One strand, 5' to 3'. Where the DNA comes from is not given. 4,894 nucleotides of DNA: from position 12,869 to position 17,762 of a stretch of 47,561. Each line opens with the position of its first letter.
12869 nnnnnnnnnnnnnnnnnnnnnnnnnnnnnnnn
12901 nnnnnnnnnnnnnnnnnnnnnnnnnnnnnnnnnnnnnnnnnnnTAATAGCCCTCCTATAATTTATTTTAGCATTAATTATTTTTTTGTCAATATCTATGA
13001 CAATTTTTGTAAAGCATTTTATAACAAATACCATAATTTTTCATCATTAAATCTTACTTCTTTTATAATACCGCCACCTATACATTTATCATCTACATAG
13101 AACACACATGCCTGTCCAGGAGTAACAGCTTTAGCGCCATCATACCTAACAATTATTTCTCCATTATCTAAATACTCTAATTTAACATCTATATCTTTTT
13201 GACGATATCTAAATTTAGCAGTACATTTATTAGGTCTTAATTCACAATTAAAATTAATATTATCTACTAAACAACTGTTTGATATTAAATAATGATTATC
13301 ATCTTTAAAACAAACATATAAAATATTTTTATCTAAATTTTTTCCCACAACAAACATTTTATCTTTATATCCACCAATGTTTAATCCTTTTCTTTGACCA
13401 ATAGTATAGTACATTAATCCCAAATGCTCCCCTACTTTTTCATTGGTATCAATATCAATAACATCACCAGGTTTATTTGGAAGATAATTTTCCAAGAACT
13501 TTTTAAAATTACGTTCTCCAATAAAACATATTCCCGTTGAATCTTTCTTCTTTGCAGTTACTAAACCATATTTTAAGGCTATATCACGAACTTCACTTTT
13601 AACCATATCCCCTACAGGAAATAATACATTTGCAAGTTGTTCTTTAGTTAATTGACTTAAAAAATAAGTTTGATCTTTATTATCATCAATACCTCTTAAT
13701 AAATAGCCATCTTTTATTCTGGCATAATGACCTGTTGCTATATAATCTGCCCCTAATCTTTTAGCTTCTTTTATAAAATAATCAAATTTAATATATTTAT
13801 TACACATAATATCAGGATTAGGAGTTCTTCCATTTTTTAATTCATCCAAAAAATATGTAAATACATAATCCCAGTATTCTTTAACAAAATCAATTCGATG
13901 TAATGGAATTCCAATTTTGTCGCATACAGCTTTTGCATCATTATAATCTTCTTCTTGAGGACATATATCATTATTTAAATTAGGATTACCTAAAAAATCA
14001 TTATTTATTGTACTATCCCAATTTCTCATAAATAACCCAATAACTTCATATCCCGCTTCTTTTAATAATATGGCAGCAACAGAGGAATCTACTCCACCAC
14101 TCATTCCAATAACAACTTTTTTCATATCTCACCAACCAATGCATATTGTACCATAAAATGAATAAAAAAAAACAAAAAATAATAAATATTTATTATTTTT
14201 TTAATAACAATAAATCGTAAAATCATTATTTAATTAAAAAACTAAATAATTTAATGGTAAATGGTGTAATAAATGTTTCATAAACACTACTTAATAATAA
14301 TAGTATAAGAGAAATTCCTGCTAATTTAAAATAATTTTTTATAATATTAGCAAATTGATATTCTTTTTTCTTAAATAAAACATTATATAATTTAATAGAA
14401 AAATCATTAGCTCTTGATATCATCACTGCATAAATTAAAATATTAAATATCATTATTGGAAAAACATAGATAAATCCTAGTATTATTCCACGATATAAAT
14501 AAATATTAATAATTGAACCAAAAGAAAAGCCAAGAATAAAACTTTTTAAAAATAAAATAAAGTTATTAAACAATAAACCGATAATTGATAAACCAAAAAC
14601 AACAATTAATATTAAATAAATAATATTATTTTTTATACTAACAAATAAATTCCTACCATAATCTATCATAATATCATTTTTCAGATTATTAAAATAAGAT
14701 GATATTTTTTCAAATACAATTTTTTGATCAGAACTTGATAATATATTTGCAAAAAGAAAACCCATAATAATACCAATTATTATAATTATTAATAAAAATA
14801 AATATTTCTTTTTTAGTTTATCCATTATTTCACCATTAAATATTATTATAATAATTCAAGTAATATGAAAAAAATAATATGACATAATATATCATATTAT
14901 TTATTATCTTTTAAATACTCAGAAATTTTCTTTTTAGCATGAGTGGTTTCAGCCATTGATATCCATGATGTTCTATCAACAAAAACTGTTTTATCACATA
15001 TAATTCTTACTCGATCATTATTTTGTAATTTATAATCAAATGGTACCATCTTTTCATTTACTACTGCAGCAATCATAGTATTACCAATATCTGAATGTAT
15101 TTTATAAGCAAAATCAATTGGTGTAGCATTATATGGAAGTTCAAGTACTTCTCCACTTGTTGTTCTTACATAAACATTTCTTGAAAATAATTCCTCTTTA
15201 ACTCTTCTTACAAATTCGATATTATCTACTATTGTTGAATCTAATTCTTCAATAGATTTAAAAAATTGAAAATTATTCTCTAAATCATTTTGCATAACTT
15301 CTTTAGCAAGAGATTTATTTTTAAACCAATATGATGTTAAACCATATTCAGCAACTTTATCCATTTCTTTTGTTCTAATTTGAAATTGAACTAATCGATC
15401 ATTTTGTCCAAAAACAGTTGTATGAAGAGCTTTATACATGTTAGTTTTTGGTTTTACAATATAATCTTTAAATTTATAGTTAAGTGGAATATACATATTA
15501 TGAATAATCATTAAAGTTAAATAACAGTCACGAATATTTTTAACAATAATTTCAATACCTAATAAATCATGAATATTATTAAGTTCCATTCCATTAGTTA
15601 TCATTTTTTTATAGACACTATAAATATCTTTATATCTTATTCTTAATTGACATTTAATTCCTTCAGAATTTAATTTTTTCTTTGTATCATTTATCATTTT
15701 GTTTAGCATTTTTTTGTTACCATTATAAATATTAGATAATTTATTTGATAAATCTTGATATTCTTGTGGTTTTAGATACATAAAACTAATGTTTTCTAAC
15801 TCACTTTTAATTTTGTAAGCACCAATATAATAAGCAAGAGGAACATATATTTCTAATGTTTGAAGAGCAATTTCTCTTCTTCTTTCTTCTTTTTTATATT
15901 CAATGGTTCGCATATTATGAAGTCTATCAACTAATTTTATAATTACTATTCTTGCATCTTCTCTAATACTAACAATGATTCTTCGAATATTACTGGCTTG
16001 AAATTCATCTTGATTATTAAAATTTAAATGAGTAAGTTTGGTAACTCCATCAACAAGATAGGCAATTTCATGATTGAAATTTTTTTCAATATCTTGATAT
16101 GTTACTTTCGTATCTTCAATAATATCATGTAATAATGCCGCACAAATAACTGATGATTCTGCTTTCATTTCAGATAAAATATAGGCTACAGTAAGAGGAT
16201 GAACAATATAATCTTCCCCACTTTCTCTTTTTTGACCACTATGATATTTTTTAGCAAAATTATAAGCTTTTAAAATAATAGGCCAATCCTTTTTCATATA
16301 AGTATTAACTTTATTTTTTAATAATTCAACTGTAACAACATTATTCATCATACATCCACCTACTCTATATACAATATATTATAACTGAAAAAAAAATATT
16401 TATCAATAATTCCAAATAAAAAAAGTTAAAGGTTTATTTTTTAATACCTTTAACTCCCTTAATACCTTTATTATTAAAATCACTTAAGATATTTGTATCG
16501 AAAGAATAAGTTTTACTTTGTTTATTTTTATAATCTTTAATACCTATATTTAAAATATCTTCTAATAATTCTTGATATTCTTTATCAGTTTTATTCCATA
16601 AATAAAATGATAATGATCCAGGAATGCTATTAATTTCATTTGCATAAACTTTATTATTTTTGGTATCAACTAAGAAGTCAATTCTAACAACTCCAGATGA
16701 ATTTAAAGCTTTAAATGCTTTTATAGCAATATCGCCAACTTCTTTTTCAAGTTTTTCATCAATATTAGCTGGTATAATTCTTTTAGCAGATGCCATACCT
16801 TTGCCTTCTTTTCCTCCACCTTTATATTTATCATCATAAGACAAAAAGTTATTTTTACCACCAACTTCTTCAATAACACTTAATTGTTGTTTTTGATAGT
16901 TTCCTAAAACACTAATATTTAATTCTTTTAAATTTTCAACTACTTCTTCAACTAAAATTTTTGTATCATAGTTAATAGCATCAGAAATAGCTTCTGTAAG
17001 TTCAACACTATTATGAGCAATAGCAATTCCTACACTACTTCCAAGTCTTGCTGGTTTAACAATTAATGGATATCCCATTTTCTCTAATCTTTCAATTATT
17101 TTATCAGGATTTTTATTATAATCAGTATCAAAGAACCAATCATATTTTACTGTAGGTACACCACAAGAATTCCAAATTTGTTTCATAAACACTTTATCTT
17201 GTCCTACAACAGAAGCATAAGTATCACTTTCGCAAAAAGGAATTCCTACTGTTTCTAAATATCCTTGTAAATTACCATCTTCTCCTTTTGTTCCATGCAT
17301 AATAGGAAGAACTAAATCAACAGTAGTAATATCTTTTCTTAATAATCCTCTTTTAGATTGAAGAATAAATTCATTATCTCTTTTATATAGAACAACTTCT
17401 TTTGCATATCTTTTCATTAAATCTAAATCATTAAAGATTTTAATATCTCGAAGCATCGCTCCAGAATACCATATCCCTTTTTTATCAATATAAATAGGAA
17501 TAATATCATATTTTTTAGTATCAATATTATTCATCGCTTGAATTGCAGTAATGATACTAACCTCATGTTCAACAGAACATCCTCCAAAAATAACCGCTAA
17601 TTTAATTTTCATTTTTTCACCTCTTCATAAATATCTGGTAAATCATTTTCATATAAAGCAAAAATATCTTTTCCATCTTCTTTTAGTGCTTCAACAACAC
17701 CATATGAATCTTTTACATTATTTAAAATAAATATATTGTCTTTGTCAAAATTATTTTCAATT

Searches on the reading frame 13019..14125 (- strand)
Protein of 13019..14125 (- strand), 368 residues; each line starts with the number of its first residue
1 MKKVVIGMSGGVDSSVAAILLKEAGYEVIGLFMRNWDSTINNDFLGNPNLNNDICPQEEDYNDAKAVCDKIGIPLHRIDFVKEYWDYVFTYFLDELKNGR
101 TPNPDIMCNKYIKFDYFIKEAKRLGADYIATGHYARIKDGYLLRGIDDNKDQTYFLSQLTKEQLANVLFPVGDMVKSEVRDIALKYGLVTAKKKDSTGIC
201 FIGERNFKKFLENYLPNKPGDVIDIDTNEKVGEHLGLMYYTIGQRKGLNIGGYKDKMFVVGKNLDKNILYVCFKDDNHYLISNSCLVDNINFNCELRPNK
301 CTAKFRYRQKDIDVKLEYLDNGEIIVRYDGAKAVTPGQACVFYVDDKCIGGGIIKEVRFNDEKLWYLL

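Call 7: search_protein_families(library=pfam, proteins=[window:13019-14125:-], max_evalue=0.001)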
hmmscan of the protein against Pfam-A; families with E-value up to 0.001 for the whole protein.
window:13019-14125:- (368 aa): 5 families
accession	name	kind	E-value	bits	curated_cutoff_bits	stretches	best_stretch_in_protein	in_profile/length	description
PF03054.22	tRNA_Me_trans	-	1.7e-79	266.7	20.6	1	2-203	1-201/202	tRNA methyl transferase HUP domain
PF20259.3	tRNA_Me_trans_M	-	6.7e-26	90.1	27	1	208-272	1-65/66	tRNA methyl transferase PRC-barrel domain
PF20258.4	tRNA_Me_trans_C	-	1.4e-17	64.2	20.6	1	283-354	2-77/77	Aminomethyltransferase beta-barrel domain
PF02540.23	NAD_synthase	-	1.1e-07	31.7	21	1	2-82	19-83/242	NAD synthase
PF06508.19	QueC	-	0.0005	20.1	22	0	3-31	1-29/210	Queuosine biosynthesis protein QueC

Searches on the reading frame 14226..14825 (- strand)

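Call 7: search_protein_families(library=pfam, proteins=[window:14226-14825:-], max_evalue=0.001)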
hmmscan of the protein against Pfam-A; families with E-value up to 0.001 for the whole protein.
window:14226-14825:- (199 aa): 1 family
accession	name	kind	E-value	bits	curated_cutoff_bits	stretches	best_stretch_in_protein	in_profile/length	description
PF01944.22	SpoIIM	-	4.9e-16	59.5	26.9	1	12-188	2-163/163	Stage II sporulation protein M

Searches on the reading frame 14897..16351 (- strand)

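Call 8: search_protein_families(library=pfam, proteins=[window:14897-16351:-], max_evalue=0.001)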
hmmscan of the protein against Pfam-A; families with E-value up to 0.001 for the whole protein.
window:14897-16351:- (484 aa): 4 families
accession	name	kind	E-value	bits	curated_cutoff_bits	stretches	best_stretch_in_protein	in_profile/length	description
PF13328.12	HD_4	-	8.8e-41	139.7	27.2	1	29-174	1-151/156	HD domain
PF04607.23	RelA_SpoT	-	1.2e-29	103.3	27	1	239-342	2-106/113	Region found in RelA / SpoT proteins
PF02824.27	TGS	-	9e-19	67.7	22.2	1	393-451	1-59/60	TGS domain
PF01966.28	HD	-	3.2e-09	37.5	22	1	49-147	2-116/116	HD domain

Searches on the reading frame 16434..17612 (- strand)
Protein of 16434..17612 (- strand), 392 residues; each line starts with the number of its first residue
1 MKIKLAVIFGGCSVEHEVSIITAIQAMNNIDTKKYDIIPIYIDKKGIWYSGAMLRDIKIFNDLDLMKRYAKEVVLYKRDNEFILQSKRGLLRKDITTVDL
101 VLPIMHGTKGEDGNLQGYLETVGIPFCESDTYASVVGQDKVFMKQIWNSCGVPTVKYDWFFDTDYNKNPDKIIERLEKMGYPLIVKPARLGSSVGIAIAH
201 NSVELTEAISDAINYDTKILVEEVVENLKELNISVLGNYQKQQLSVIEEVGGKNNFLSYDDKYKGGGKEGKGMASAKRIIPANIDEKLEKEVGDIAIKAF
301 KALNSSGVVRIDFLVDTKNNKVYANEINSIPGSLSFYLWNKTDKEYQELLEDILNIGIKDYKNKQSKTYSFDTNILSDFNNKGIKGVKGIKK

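Call 8: search_protein_families(library=pfam, proteins=[window:16434-17612:-], max_evalue=0.001)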
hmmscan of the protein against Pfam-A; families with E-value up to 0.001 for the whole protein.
window:16434-17612:- (392 aa): 5 families
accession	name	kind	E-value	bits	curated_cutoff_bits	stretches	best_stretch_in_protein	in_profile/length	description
PF07478.18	Dala_Dala_lig_C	-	9.3e-48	162.9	24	1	146-354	1-203/204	D-ala D-ala ligase C-terminus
PF01820.27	Dala_Dala_lig_N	-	7.9e-30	104.3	34.6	1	4-127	1-119/121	D-ala D-ala ligase N-terminus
PF02786.22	CPSase_L_D2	-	1.1e-11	45.1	19.8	1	139-329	1-178/211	Carbamoyl-phosphate synthase L chain, ATP binding domain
PF02222.28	ATP-grasp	-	2.2e-10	40.9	27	1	167-236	17-87/179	ATP-grasp domain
PF01071.24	GARS_A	-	1e-07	32.4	27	1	139-303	2-161/194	Phosphoribosylglycinamide synthetase, ATP-grasp (A) domain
